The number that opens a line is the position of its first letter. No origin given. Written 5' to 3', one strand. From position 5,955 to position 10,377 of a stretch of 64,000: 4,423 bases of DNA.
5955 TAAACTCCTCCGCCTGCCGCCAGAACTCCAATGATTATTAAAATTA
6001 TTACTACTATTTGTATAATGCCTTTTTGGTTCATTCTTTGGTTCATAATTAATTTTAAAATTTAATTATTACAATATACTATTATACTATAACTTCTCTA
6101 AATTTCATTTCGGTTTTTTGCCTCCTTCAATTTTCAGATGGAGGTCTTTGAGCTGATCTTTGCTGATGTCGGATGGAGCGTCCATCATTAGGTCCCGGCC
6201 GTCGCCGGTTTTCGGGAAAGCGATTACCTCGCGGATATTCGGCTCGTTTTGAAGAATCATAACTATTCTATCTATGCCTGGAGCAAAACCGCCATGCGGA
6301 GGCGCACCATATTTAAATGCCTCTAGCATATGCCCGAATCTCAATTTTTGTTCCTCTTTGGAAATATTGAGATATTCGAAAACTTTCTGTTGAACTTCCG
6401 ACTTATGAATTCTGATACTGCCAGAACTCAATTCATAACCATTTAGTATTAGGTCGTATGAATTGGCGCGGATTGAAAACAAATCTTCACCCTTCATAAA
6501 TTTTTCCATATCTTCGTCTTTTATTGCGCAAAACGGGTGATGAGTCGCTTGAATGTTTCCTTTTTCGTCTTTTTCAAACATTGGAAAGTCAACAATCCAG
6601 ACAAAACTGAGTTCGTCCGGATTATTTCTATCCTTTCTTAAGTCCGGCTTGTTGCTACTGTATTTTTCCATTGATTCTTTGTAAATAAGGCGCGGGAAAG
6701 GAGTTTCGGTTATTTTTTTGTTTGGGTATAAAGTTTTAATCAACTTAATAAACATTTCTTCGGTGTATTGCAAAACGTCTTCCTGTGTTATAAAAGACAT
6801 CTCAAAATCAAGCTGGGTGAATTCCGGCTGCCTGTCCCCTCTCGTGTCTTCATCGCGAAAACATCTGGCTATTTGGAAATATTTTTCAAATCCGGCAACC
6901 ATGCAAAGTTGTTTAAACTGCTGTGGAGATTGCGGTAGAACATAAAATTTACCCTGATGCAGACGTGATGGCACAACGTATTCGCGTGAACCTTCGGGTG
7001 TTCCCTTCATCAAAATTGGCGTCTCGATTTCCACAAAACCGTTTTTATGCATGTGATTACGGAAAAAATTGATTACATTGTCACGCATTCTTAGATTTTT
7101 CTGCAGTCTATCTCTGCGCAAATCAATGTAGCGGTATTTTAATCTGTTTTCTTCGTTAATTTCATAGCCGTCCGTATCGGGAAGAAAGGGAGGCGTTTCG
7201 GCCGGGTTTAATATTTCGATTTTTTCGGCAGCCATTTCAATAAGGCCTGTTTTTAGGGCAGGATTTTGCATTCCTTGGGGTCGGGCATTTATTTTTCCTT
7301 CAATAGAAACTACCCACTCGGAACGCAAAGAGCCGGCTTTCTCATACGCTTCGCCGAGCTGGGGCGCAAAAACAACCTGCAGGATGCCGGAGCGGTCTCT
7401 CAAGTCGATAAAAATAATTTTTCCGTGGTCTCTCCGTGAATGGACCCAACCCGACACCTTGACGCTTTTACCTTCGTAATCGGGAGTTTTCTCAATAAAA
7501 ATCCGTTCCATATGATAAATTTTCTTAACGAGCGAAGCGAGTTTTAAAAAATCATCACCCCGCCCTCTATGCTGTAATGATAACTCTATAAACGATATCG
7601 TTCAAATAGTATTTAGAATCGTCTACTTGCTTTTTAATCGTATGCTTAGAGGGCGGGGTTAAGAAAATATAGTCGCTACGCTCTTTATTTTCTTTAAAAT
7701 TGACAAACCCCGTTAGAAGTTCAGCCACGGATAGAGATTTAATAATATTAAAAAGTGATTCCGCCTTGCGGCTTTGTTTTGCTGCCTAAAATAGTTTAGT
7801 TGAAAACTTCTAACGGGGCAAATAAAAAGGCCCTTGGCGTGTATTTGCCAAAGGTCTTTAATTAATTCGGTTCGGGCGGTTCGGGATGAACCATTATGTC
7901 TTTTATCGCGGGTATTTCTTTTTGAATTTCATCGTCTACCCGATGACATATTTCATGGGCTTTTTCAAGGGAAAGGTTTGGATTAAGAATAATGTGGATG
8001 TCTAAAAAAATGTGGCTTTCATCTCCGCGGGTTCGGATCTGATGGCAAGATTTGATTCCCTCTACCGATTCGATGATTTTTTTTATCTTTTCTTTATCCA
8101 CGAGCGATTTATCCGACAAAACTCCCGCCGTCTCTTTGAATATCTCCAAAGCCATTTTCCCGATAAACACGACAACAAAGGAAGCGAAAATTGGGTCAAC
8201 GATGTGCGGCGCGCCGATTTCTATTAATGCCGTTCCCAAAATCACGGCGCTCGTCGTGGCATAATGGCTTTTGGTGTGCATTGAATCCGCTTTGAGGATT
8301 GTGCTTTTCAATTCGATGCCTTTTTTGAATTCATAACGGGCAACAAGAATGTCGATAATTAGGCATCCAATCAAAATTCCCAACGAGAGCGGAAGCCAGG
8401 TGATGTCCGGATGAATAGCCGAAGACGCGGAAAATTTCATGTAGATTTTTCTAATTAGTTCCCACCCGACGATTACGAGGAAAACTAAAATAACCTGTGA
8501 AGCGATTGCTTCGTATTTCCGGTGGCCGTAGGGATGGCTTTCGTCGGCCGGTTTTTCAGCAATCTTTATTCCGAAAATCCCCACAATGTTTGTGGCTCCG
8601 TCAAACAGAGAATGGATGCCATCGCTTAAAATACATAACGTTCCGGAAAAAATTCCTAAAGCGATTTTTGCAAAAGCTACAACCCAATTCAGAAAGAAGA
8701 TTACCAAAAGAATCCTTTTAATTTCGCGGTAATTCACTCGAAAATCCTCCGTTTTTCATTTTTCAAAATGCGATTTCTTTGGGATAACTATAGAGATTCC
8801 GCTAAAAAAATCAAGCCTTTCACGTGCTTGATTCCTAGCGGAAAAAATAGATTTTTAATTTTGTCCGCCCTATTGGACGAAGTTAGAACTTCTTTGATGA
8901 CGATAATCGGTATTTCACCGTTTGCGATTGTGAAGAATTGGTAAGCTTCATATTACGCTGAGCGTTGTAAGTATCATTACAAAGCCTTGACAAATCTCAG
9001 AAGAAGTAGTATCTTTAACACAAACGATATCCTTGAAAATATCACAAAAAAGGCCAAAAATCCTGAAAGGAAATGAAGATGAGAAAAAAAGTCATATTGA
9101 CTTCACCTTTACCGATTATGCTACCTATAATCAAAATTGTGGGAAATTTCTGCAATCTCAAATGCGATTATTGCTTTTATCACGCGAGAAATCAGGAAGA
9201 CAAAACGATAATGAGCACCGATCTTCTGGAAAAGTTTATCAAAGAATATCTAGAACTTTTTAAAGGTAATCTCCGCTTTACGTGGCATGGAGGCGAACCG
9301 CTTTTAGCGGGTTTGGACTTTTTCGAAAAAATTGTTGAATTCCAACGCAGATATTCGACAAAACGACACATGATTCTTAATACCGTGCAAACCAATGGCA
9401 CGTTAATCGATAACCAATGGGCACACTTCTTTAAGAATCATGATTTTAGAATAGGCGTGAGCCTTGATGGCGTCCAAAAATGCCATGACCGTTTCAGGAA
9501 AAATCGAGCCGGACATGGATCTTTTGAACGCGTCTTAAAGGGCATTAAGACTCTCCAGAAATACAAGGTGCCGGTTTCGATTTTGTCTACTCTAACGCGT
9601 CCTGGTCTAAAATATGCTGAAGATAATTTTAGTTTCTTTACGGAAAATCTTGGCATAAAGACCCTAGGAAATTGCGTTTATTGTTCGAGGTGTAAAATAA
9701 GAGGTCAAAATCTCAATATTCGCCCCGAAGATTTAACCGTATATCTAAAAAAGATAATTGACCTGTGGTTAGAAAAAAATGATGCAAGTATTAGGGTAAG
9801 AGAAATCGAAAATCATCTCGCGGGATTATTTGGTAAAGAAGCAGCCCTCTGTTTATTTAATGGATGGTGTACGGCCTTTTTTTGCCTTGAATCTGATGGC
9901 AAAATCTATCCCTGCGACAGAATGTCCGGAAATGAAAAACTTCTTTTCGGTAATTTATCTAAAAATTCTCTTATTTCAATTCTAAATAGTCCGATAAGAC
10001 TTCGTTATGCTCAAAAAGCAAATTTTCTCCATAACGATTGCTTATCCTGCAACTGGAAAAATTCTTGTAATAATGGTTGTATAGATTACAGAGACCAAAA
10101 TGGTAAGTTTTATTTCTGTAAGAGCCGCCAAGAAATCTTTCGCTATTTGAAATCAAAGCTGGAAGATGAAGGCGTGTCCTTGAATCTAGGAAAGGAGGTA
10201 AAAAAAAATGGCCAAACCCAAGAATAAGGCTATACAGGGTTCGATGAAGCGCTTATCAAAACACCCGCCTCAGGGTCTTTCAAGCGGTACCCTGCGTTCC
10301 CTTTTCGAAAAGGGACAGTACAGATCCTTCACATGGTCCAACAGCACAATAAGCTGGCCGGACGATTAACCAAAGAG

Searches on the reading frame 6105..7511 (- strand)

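Call 18: search_protein_families(library=pfam, proteins=[window:6105-7511:-], max_evalue=0.001)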
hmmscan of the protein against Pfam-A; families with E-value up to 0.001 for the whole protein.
window:6105-7511:- (468 aa): 3 families
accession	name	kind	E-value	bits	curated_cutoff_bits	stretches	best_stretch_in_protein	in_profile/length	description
PF00152.25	tRNA-synt_2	-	1.3e-116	389.4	25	1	119-435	1-307/308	tRNA synthetases class II (D, K and N)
PF01336.31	tRNA_anti-codon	-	1.1e-19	70.6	27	1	17-101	1-75/75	OB-fold nucleic acid binding domain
PF00587.30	tRNA-synt_2b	-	0.00079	20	29.3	0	210-419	38-174/179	tRNA synthetase class II core domain (G, H, P, S and T)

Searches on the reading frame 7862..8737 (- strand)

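Call 18: search_protein_families(library=pfam, proteins=[window:7862-8737:-], max_evalue=0.001)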
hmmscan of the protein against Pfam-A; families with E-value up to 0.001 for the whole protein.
window:7862-8737:- (291 aa): 2 families
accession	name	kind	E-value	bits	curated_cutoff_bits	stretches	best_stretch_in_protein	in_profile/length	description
PF01545.26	Cation_efflux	-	2.1e-34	119.5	26.6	1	10-207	1-197/198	Cation efflux family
PF16916.11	ZT_dimer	-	7e-23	80.9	26.7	1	214-287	5-77/78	Dimerisation domain of Zinc Transporter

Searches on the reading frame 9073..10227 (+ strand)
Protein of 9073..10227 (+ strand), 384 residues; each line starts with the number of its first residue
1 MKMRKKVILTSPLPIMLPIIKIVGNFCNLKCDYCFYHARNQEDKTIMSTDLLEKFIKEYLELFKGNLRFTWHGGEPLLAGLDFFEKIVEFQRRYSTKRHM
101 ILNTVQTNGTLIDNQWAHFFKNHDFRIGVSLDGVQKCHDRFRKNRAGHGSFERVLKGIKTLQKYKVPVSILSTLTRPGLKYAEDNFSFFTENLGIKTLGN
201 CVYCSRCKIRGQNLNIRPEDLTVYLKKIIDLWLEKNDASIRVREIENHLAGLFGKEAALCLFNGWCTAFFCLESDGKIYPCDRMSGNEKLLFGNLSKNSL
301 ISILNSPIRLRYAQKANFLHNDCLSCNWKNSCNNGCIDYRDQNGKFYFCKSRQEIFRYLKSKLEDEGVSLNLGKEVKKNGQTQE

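Call 18: search_protein_families(library=pfam, proteins=[window:9073-10227:+], max_evalue=0.001)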
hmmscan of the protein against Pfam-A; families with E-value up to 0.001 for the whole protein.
window:9073-10227:+ (384 aa): 3 families
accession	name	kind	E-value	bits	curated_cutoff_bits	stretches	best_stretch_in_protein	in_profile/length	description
PF04055.27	Radical_SAM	-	3.5e-21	76.5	29.5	1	22-175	2-150/166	Radical SAM superfamily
PF13353.11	Fer4_12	-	8.4e-07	29.8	22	1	27-132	15-118/137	4Fe-4S single cluster domain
PF13186.11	SPASM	-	1.1e-06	29.3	21.5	1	270-327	8-67/67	Iron-sulfur cluster-binding domain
